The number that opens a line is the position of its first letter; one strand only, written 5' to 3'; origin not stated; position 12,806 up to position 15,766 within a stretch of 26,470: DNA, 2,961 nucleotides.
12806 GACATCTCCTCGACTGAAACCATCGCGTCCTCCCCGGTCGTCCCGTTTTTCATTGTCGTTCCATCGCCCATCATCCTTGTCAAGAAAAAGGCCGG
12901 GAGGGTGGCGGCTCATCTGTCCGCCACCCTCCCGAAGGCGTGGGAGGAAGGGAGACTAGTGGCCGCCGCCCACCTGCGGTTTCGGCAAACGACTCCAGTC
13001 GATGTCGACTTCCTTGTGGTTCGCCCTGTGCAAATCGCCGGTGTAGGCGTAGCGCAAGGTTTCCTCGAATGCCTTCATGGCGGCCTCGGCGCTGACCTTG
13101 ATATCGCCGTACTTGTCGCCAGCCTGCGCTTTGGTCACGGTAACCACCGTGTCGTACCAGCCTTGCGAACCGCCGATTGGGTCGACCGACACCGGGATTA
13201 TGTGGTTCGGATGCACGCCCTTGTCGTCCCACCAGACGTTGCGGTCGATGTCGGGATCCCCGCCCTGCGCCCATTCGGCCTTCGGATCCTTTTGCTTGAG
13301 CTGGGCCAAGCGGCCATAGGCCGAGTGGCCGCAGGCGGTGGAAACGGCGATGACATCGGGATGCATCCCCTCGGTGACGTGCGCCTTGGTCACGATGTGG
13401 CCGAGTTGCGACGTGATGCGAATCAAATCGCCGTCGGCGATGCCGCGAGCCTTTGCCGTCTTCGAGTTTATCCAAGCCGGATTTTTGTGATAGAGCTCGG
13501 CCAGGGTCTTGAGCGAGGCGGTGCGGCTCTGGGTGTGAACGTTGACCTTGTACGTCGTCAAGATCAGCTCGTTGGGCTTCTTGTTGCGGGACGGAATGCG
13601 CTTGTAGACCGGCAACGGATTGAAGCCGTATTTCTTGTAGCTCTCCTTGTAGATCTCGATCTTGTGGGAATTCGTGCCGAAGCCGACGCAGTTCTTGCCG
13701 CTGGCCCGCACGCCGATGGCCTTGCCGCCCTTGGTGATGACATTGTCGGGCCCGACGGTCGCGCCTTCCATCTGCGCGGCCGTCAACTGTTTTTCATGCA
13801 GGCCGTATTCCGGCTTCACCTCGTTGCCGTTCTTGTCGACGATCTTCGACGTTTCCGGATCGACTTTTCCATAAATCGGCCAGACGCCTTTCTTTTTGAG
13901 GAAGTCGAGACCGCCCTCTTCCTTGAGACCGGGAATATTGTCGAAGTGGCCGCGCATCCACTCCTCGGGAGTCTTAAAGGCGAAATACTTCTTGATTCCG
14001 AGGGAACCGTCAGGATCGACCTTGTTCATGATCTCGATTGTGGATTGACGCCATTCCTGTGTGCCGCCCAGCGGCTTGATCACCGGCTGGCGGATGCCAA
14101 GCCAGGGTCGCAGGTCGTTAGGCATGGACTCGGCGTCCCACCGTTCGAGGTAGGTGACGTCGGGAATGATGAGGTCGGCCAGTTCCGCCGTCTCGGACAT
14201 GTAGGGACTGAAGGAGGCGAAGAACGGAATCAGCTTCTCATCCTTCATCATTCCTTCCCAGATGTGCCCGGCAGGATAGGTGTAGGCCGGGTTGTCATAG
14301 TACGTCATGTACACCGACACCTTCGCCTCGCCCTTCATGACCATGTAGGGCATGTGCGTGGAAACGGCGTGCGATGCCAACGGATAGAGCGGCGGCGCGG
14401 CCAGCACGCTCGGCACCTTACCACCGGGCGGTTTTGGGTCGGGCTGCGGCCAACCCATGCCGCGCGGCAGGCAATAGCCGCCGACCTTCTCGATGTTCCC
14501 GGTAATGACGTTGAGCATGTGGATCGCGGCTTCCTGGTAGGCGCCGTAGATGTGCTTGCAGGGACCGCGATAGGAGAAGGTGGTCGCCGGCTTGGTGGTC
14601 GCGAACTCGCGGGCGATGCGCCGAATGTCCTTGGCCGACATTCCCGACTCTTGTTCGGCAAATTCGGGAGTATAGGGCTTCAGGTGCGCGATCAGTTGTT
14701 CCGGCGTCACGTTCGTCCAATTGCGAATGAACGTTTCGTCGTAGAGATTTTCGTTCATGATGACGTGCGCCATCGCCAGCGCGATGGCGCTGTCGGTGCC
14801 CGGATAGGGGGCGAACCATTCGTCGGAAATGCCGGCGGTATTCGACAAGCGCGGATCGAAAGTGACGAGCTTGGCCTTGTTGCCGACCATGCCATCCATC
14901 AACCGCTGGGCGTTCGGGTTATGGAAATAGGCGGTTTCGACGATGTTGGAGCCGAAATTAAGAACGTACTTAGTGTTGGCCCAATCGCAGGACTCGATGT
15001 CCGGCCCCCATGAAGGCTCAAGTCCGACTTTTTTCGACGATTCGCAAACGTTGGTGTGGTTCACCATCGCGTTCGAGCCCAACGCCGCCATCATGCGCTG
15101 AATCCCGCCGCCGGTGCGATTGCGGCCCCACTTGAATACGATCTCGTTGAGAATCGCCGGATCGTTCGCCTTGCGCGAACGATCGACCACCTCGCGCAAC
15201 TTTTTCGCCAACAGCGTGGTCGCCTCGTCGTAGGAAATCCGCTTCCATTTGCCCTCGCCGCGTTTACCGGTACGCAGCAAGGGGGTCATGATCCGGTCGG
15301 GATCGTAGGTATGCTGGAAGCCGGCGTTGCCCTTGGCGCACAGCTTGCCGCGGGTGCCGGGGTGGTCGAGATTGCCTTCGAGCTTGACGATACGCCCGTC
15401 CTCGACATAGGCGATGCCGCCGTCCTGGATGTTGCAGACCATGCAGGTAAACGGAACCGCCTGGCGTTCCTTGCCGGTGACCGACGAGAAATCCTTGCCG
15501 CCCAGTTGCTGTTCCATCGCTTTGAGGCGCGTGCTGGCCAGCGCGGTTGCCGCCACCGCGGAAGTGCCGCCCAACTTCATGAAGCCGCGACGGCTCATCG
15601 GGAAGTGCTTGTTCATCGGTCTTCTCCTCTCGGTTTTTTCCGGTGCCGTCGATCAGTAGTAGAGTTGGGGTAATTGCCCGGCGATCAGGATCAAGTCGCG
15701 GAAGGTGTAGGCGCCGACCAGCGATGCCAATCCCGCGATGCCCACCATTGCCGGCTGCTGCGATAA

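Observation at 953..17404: Apparent 17-gene sigma54 operon for an unassigned periplasmic molybdoenzyme respiratory system, with its own oxyanion sensor and an unusual accessory set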

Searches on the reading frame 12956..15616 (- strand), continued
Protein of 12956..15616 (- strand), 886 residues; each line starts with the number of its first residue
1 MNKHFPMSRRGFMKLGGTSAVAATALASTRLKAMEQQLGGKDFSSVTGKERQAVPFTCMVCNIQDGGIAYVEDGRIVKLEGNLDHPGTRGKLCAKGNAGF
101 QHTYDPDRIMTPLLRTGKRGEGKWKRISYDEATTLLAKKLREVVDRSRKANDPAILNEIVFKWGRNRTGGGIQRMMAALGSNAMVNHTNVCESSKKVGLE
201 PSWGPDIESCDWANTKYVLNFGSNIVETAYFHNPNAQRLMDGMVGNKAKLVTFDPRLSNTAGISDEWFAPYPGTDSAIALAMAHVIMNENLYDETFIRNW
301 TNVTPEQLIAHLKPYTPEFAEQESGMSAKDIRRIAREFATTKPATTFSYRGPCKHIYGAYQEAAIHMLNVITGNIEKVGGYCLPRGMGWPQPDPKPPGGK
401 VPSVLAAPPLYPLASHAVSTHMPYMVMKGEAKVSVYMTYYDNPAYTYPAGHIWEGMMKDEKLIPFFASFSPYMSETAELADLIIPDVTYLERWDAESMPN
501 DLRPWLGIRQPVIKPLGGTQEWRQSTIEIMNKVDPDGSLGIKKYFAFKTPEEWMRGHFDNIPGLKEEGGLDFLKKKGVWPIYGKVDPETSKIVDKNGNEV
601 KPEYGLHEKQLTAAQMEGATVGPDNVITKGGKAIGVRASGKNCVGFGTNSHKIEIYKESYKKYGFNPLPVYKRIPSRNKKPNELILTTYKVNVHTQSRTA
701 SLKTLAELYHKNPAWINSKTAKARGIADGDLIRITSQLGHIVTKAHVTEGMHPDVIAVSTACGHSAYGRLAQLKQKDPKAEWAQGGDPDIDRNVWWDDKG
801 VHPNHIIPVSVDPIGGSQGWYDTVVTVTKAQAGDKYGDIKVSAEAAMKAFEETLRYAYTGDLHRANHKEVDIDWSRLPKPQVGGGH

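Call 104: search_protein_families(library=ncbifam, proteins=[P0200, P0224, P0203, P0161, P0122, P0133, P0190, P0183, P0217], max_evalue=1e-60)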
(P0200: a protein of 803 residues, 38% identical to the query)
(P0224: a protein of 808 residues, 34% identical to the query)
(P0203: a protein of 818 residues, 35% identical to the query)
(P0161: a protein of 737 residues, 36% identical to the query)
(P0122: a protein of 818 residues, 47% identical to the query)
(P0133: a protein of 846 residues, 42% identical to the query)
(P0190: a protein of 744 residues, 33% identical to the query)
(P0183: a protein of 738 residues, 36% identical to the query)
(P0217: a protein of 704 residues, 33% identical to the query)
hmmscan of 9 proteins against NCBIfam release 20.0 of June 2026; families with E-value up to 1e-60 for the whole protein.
P0200 (803 aa): 3 families
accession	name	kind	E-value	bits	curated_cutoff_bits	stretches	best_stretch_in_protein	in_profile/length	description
NF041714.1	arsenate_red_ArrA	equivalog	1.3e-139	466.9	1600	1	3-554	3-554/848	arsenate respiratory reductase molybdopterin-containing subunit ArrA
NF012032.0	PRK15488.1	equivalog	1.8e-106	356.9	694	0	315-794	274-751/759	thiosulfate reductase PhsA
NF041783.2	mnquin_red_QrcB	equivalog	2.4e-73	247.5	440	0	47-289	49-281/695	menaquinone reductase molybdopterin-binding-like subunit QrcB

P0224 (808 aa): 4 families
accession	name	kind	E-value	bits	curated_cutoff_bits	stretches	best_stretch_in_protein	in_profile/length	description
NF041714.1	arsenate_red_ArrA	equivalog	3.2e-200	667.3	1600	1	11-570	3-568/848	arsenate respiratory reductase molybdopterin-containing subunit ArrA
NF012032.0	PRK15488.1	equivalog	8.4e-89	298.5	694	1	10-797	2-749/759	thiosulfate reductase PhsA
NF041783.2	mnquin_red_QrcB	equivalog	5e-79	266.2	440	0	12-572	4-506/695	menaquinone reductase molybdopterin-binding-like subunit QrcB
TIGR02166.1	dmsA_ynfE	subfamily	2.1e-66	224.5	777.7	0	11-414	1-398/794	DMSO/selenate family reductase complex A subunit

P0203 (818 aa): 4 families
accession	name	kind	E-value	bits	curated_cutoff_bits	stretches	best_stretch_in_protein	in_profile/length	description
NF041714.1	arsenate_red_ArrA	equivalog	3.6e-124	415.7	1600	0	4-283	4-287/848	arsenate respiratory reductase molybdopterin-containing subunit ArrA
NF012032.0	PRK15488.1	equivalog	2e-93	313.8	694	1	3-547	3-538/759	thiosulfate reductase PhsA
NF041783.2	mnquin_red_QrcB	equivalog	3.1e-74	250.4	440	1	44-532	49-505/695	menaquinone reductase molybdopterin-binding-like subunit QrcB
TIGR01591.1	Fdh-alpha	equivalog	2.1e-66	224.4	666.25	0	51-488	2-440/672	formate dehydrogenase subunit alpha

P0161 (737 aa): 9 families
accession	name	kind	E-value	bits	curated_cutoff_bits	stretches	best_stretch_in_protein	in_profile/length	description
NF012032.0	PRK15488.1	equivalog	8e-134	447.4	694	1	9-533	16-539/759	thiosulfate reductase PhsA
TIGR02166.1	dmsA_ynfE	subfamily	4.1e-96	322.8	777.7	0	5-360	13-398/794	DMSO/selenate family reductase complex A subunit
TIGR01591.1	Fdh-alpha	equivalog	1.1e-78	265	666.25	0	44-358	3-316/672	formate dehydrogenase subunit alpha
NF041714.1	arsenate_red_ArrA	equivalog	1.5e-75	254.9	1600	0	35-286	46-303/848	arsenate respiratory reductase molybdopterin-containing subunit ArrA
NF041884.1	selenate_YnfF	exception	1.7e-65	221.4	1650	0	33-359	41-397/798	selenate/tellurate reductase subunit YnfF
NF041783.2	mnquin_red_QrcB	equivalog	2.5e-64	217.7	440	0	41-566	54-545/695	menaquinone reductase molybdopterin-binding-like subunit QrcB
NF011566.1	PRK14990.1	exception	4.7e-64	216.7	1600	0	11-358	31-416/814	dimethylsulfoxide reductase subunit A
NF041885.1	selenate_YnfE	exception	3e-63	213.9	1675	0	42-358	52-403/805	selenate/tellurate reductase subunit YnfE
TIGR03479.1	DMSO_red_II_alp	subfamily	4.4e-62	210.4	984.75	0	41-277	60-305/913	molybdopterin-dependent oxidoreductase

P0122 (818 aa): 5 families
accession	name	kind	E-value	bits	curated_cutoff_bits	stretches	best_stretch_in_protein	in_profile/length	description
NF012032.0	PRK15488.1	equivalog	7.9e-121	404.4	694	1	1-531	1-533/759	thiosulfate reductase PhsA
TIGR02166.1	dmsA_ynfE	subfamily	1.4e-88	297.8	777.7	1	3-573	1-606/794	DMSO/selenate family reductase complex A subunit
TIGR01591.1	Fdh-alpha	equivalog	8e-74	248.9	666.25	0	55-370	2-316/672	formate dehydrogenase subunit alpha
NF011566.1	PRK14990.1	exception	8.9e-63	212.5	1600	0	2-579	13-632/814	dimethylsulfoxide reductase subunit A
TIGR03479.1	DMSO_red_II_alp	subfamily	2e-62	211.5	984.75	0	48-292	55-308/913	molybdopterin-dependent oxidoreductase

P0133 (846 aa): 3 families
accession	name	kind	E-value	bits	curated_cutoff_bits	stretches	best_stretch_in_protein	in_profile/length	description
NF012032.0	PRK15488.1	equivalog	1.8e-97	327.2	694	1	71-557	38-527/759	thiosulfate reductase PhsA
TIGR02166.1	dmsA_ynfE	subfamily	3.6e-80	270.1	777.7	1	76-556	44-556/794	DMSO/selenate family reductase complex A subunit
TIGR01591.1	Fdh-alpha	equivalog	2.3e-71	240.8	666.25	0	81-579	3-500/672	formate dehydrogenase subunit alpha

P0190 (744 aa): 3 families
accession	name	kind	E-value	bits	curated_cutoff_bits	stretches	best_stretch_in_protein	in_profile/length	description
NF012032.0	PRK15488.1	equivalog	3.1e-188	627.3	694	1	15-567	3-562/759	thiosulfate reductase PhsA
TIGR01591.1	Fdh-alpha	equivalog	9.3e-89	298.3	666.25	1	62-696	1-641/672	formate dehydrogenase subunit alpha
TIGR02166.1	dmsA_ynfE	subfamily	9e-79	265.4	777.7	1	15-692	1-746/794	DMSO/selenate family reductase complex A subunit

P0183 (738 aa): 4 families
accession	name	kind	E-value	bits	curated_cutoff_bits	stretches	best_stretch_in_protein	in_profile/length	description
NF012032.0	PRK15488.1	equivalog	3e-141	471.9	694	1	1-528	1-534/759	thiosulfate reductase PhsA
NF041714.1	arsenate_red_ArrA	equivalog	3e-73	247.3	1600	0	1-521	1-567/848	arsenate respiratory reductase molybdopterin-containing subunit ArrA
TIGR02166.1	dmsA_ynfE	subfamily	6.3e-68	229.6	777.7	0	3-287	1-304/794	DMSO/selenate family reductase complex A subunit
TIGR01591.1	Fdh-alpha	equivalog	1.3e-65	221.8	666.25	1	48-684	2-640/672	formate dehydrogenase subunit alpha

P0217 (704 aa): 6 families
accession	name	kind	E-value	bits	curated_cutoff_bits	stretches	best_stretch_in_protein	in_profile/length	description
NF012032.0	PRK15488.1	equivalog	1.3e-129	433.5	694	1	15-529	35-562/759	thiosulfate reductase PhsA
TIGR02166.1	dmsA_ynfE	subfamily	1.1e-91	308.1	777.7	0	27-340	49-395/794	DMSO/selenate family reductase complex A subunit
TIGR01591.1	Fdh-alpha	equivalog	6.2e-87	292.2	666.25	0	27-340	3-315/672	formate dehydrogenase subunit alpha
TIGR03479.1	DMSO_red_II_alp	subfamily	1.5e-66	225.2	984.75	0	25-258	61-304/913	molybdopterin-dependent oxidoreductase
NF011566.1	PRK14990.1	exception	1.7e-64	218.2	1600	1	21-703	57-813/814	dimethylsulfoxide reductase subunit A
NF041885.1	selenate_YnfE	exception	5.5e-61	206.4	1675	0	29-704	56-805/805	selenate/tellurate reductase subunit YnfE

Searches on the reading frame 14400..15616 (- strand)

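Call 44: search_solved_structures(query=window:14400-15616:-, max_evalue=1e-25, show_alignments=2)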
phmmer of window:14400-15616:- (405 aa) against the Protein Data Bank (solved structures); distinct sequences matched with E-value up to 1e-25: 7.
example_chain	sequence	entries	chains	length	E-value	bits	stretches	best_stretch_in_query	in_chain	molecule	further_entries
2vpw_A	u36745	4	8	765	5.7e-47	163.8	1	9-397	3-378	THIOSULFATE REDUCTASE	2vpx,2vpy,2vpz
5e7o_A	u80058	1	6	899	4.4e-35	124.7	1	65-303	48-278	DMSO reductase family type II enzyme, molybdopterin subunit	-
4ydd_A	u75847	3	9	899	4.4e-35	124.6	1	65-303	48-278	DMSO reductase family type II enzyme, molybdopterin subunit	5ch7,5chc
6cz7_A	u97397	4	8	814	3.5e-34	121.7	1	56-300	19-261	ArrA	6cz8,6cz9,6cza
9vap_A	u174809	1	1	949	5e-28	101.4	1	7-380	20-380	Formate dehydrogenase molybdopterin-binding subunit FdhA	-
7qv7_S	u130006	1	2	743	2.4e-27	99.2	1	49-388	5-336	Hydrogen dependent carbon dioxide reductase subunit FdhF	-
1aa6_A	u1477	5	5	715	7.3e-26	94.3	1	69-378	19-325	FORMATE DEHYDROGENASE H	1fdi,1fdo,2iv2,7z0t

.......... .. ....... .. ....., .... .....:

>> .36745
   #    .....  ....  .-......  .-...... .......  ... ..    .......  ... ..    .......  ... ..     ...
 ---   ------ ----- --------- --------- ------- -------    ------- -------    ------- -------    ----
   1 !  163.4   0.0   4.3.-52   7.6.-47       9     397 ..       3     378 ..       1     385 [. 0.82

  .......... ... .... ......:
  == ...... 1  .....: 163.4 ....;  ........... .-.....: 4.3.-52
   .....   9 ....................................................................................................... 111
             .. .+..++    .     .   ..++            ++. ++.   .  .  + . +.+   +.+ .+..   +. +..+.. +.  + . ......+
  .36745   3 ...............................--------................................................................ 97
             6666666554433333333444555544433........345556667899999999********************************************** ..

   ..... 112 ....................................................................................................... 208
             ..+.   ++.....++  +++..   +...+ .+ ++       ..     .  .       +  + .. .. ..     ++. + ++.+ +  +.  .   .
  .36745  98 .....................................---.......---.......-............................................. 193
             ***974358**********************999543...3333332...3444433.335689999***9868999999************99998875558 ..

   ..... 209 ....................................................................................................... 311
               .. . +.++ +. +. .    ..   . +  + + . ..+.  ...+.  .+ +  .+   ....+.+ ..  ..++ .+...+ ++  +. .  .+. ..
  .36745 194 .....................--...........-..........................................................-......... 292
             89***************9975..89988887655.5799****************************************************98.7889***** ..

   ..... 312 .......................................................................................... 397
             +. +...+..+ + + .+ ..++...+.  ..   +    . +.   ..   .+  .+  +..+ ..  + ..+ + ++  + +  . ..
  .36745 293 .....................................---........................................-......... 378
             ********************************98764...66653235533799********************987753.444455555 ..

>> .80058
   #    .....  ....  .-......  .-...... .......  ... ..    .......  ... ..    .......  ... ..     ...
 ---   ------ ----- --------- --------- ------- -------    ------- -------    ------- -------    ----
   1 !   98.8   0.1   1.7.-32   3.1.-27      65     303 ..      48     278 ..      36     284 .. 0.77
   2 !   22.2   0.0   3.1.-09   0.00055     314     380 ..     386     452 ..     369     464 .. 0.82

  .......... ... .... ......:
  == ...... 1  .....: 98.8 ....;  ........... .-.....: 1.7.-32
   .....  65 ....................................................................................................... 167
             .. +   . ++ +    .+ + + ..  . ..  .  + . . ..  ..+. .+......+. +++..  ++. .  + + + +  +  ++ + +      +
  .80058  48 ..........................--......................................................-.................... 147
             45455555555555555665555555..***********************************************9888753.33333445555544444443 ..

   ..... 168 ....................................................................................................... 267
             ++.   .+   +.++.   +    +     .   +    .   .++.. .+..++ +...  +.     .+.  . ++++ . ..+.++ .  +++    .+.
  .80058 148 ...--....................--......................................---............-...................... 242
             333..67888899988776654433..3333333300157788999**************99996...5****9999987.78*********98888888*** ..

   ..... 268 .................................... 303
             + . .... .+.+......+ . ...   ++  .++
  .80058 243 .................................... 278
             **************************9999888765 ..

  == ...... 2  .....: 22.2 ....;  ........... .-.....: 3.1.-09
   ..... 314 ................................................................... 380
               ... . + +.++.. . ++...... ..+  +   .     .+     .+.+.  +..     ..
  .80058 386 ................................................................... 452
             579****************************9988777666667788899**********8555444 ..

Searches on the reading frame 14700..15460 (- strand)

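Call 91: search_solved_structures(query=window:14700-15460:-, max_evalue=1e-15, show_alignments=5)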
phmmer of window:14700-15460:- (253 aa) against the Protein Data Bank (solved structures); distinct sequences matched with E-value up to 1e-15: 11.
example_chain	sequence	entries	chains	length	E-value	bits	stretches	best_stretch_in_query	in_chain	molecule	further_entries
2vpw_A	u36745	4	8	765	1.2e-31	113.1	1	6-249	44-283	THIOSULFATE REDUCTASE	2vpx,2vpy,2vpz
4ydd_A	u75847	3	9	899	1.5e-28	102.9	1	16-250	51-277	DMSO reductase family type II enzyme, molybdopterin subunit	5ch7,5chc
5e7o_A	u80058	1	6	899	1.5e-28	102.9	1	16-250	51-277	DMSO reductase family type II enzyme, molybdopterin subunit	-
6cz7_A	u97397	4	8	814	1.7e-26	96.1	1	5-247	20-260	ArrA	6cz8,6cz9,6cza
2e7z_A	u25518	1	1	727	4.6e-21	78.4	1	6-249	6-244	Acetylene hydratase Ahy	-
7bkb_D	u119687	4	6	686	8.9e-20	74.1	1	3-250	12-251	Formate dehydrogenase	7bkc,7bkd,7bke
9vap_A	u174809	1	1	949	8.4e-18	67.7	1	5-246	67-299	Formate dehydrogenase molybdopterin-binding subunit FdhA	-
1kqf_A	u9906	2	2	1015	9.4e-18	67.5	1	6-251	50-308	FORMATE DEHYDROGENASE, NITRATE-INDUCIBLE, MAJOR SUBUNIT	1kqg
9wxb_B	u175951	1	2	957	3.8e-17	65.5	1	4-246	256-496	Formate dehydrogenase alpha subunit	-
1aa6_A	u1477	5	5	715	2.5e-16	62.9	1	17-249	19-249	FORMATE DEHYDROGENASE H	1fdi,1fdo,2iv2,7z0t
2jim_A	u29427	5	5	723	4.2e-16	62.1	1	5-250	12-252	PERIPLASMIC NITRATE REDUCTASE | PROTEIN (PERIPLASMIC NITRATE REDUCTASE)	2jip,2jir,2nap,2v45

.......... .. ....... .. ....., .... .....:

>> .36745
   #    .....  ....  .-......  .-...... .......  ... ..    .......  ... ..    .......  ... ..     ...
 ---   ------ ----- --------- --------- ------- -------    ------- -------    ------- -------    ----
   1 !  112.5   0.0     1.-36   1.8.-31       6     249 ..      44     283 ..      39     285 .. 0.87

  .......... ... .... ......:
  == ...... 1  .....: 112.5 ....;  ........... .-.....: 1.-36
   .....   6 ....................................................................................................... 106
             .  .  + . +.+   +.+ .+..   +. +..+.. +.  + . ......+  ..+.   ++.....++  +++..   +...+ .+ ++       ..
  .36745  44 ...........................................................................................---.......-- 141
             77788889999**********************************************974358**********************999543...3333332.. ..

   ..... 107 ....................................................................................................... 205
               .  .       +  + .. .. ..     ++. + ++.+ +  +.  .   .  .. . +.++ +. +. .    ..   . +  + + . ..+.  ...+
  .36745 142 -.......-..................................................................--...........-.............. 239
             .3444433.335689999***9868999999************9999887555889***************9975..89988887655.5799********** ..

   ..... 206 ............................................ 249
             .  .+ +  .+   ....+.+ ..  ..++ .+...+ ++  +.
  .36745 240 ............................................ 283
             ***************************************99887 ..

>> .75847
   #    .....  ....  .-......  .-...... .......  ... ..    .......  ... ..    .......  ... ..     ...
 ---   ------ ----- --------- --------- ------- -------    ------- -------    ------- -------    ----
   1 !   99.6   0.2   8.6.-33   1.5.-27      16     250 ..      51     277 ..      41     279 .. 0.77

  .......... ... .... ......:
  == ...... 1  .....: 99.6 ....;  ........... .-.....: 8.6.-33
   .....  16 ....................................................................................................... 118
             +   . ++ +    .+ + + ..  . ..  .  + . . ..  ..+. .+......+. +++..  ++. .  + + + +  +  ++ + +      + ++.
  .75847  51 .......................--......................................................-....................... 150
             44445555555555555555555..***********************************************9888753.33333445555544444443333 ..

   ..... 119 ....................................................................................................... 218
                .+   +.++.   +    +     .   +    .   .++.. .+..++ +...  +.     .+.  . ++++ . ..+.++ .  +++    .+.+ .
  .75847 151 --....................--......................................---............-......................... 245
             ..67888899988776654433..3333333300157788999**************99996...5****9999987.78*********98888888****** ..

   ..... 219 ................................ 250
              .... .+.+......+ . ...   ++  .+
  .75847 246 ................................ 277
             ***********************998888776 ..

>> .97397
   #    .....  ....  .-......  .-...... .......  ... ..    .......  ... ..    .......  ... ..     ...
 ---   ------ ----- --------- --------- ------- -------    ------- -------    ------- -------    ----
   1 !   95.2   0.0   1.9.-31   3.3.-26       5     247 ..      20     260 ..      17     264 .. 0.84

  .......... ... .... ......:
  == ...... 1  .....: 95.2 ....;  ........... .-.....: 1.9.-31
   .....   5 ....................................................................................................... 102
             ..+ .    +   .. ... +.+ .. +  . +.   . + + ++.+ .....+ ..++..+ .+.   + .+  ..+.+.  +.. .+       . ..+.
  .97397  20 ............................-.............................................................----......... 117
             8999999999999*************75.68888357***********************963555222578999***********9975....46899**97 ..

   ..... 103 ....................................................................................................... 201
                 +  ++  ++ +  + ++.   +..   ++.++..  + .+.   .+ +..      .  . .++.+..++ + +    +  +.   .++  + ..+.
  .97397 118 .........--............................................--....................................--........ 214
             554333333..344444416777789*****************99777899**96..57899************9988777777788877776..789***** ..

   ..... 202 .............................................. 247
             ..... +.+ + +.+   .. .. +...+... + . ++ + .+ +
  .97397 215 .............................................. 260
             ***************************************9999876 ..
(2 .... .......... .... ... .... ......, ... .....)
